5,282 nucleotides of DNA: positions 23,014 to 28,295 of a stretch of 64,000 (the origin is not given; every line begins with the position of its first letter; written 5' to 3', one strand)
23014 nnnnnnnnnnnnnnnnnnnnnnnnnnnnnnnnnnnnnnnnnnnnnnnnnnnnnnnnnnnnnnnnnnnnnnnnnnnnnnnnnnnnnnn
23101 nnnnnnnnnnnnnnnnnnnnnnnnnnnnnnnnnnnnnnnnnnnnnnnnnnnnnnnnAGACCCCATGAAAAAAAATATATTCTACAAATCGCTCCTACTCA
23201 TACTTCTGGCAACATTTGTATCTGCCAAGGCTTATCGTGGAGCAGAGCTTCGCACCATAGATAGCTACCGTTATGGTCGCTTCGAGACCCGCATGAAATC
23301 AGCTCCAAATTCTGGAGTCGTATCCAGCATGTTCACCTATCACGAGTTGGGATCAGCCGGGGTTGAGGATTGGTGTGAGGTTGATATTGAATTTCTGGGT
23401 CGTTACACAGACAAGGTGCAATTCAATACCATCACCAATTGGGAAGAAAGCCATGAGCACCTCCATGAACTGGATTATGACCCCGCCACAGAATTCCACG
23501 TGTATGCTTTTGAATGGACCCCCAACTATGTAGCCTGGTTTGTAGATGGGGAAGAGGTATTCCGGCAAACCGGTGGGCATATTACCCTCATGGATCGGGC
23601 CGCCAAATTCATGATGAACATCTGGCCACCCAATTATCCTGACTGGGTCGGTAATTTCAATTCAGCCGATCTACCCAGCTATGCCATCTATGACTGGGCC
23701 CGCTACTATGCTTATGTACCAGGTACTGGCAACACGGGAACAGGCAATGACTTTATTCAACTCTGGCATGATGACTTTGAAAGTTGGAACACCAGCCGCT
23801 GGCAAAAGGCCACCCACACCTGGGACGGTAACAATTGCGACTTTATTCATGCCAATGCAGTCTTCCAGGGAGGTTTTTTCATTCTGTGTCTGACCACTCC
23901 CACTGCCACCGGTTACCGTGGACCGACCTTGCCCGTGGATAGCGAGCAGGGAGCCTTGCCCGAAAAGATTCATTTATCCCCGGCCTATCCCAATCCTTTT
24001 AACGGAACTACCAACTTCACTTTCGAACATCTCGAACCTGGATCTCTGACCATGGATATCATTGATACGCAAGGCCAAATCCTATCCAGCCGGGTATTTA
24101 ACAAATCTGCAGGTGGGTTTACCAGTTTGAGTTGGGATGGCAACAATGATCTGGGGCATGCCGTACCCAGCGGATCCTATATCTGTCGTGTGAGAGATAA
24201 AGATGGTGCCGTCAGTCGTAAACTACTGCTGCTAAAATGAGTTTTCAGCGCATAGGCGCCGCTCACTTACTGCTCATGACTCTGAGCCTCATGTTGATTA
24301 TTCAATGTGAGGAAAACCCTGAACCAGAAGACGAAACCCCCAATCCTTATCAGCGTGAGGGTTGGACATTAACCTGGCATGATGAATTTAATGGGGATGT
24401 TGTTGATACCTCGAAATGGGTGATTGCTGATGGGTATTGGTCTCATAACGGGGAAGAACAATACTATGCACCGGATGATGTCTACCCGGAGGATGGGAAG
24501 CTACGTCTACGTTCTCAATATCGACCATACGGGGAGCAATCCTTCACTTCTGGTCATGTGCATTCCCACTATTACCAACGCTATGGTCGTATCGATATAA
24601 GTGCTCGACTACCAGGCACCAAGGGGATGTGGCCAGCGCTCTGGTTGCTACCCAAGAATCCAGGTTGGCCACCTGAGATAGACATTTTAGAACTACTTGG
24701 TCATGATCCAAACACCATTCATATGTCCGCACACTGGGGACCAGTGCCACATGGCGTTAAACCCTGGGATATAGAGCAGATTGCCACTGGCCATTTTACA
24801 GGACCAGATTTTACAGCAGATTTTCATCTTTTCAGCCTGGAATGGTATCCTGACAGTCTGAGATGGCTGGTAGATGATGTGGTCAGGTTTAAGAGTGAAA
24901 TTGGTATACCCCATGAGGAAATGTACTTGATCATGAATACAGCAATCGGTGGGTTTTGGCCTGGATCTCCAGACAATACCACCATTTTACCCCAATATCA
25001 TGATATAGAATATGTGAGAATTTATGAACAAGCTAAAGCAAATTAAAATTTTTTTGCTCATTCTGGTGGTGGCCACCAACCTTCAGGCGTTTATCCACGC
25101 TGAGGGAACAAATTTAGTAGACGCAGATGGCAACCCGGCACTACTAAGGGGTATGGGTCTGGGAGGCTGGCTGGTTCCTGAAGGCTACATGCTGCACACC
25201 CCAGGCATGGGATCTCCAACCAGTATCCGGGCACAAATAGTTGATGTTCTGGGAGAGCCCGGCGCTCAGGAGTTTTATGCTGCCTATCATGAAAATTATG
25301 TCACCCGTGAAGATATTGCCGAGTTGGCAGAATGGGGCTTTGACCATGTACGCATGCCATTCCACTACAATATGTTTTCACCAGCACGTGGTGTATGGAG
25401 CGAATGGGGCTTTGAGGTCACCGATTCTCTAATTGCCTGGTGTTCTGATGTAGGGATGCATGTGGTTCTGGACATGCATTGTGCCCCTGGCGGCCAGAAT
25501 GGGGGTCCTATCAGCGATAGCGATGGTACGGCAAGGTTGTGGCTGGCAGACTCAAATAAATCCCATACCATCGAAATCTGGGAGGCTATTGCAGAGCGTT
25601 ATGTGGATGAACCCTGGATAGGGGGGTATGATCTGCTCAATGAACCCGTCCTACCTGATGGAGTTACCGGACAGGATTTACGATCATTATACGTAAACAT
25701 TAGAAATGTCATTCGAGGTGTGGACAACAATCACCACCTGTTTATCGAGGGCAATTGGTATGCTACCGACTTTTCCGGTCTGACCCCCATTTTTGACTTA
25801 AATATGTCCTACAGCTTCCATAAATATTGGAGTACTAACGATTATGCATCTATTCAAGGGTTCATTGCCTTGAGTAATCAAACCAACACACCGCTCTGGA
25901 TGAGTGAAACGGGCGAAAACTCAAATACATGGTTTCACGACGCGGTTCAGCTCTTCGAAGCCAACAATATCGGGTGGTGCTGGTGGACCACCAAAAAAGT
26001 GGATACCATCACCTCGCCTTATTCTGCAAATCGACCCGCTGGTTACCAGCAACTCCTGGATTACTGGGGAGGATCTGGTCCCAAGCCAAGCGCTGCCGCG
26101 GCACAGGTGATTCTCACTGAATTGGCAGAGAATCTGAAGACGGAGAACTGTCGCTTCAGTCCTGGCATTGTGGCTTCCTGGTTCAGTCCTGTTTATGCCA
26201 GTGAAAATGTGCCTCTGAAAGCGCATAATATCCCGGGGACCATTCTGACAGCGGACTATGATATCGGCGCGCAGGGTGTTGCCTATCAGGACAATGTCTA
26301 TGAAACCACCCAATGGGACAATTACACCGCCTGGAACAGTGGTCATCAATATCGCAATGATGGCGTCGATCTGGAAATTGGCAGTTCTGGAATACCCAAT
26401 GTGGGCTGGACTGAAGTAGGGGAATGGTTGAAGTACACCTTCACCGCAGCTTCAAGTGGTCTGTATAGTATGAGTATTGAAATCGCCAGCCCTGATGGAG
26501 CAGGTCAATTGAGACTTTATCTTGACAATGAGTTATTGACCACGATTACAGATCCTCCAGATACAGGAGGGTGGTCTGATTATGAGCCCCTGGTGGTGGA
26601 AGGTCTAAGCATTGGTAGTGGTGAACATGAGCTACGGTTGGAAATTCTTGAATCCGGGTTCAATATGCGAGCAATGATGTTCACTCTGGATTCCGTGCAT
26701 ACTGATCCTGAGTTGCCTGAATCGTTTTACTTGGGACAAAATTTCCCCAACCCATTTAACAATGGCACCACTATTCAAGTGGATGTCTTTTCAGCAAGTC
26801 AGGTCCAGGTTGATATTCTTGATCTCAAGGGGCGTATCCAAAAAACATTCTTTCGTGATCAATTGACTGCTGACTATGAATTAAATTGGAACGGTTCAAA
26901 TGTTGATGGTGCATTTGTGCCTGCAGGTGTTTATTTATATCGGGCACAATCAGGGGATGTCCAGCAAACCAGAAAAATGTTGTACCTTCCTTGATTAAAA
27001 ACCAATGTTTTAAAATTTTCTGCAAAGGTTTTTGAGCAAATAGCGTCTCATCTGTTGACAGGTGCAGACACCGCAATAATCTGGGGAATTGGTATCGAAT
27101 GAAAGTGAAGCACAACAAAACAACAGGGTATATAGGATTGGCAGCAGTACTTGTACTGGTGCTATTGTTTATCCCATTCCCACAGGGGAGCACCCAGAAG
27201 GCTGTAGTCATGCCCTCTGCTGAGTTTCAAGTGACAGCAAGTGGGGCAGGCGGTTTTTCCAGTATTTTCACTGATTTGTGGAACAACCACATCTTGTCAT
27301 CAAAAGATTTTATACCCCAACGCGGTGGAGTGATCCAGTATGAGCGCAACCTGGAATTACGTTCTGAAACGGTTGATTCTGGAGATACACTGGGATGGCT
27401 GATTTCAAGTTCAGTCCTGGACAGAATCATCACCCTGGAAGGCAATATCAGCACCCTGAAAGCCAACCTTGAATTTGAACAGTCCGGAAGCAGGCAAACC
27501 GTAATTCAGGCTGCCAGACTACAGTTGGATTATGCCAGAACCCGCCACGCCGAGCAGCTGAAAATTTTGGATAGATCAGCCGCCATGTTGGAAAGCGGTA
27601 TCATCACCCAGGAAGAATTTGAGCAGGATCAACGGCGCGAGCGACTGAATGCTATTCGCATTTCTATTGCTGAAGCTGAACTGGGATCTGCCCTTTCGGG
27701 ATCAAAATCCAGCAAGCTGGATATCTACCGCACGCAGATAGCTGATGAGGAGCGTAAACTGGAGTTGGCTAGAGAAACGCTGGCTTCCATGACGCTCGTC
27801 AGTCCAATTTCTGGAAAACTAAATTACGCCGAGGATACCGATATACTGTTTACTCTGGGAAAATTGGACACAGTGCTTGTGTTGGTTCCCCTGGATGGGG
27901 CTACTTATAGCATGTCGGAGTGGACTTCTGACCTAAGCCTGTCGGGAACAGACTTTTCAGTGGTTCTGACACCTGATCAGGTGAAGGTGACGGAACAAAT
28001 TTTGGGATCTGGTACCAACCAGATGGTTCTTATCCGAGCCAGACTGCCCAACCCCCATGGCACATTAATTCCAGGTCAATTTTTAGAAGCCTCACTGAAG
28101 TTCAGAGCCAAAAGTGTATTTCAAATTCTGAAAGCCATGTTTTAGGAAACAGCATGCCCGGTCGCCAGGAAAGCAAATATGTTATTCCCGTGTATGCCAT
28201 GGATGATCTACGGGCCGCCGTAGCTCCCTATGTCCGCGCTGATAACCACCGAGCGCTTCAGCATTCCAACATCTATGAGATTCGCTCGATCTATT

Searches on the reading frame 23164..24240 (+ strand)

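Call 12: search_protein_families(library=pfam, proteins=[window:23164-24240:+])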
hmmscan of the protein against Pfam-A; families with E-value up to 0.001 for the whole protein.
window:23164-24240:+ (358 aa): 3 families
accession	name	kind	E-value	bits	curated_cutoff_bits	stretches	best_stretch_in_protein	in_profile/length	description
PF00722.28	Glyco_hydro_16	-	3.7e-27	95.4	22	1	21-157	26-160/175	Glycosyl hydrolases family 16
PF13860.13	FlgD_ig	-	7.3e-08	32.7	27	1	279-345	6-75/79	FlgD Ig-like domain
PF18962.6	Por_Secre_tail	-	1.6e-05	25.5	27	1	275-354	2-73/75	Secretion system C-terminal sorting domain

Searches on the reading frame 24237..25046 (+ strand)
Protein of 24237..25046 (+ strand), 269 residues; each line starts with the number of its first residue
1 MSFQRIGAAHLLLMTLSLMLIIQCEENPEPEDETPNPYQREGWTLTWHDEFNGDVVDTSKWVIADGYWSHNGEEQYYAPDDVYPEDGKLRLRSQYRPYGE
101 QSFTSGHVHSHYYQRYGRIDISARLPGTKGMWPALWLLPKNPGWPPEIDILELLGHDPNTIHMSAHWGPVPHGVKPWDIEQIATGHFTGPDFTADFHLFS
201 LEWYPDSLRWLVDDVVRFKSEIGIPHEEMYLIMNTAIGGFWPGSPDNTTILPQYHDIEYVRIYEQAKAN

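Call 12: search_protein_families(library=pfam, proteins=[window:24237-25046:+])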
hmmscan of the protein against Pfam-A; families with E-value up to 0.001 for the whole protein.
window:24237-25046:+ (269 aa): 2 families
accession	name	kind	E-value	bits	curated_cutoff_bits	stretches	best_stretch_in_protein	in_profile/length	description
PF00722.28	Glyco_hydro_16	-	3.3e-21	76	22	1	88-248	21-164/175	Glycosyl hydrolases family 16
PF03935.22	SKN1_KRE6_Sbg1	-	4.6e-15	55.5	30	1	36-138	110-222/501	Beta-glucan synthesis-associated protein SKN1/KRE6/Sbg1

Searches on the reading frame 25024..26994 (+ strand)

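Call 12: search_protein_families(library=pfam, proteins=[window:25024-26994:+])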
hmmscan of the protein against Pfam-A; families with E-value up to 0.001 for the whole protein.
window:25024-26994:+ (656 aa): 5 families
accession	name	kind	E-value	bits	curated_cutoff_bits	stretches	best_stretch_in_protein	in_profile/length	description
PF00150.24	Cellulase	-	4.2e-27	95.8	23.5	1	88-323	17-268/272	Cellulase (glycosyl hydrolase family 5)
PF03422.21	CBM_6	-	4.8e-10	40.3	28.9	1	445-553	8-123/125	Carbohydrate binding module (family 6)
PF18099.7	CBM_35_2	-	5.4e-08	33.3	23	1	458-548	17-107/112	Carbohydrate binding module (family 35)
PF18962.6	Por_Secre_tail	-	4.1e-06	27.4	27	1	574-652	2-73/75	Secretion system C-terminal sorting domain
PF13860.13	FlgD_ig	-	2.4e-05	24.6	27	1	590-643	21-75/79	FlgD Ig-like domain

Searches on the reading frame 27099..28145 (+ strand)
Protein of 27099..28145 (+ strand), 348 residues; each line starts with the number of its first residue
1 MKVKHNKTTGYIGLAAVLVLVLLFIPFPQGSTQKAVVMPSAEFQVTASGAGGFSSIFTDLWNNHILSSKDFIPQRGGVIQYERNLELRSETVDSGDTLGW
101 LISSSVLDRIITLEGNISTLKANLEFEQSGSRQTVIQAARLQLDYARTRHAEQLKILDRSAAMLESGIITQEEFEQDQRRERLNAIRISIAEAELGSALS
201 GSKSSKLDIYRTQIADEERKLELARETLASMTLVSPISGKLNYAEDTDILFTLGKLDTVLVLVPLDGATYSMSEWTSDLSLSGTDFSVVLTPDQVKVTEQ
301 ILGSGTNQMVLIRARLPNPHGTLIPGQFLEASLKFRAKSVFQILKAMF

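Call 12: search_protein_families(library=pfam, proteins=[window:27099-28145:+])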
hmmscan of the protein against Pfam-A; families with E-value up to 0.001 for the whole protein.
window:27099-28145:+ (348 aa): 1 family
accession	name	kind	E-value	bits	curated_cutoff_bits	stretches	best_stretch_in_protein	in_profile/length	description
PF09851.14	SHOCT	-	0.00097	19.2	27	0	162-176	8-22/28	Short C-terminal domain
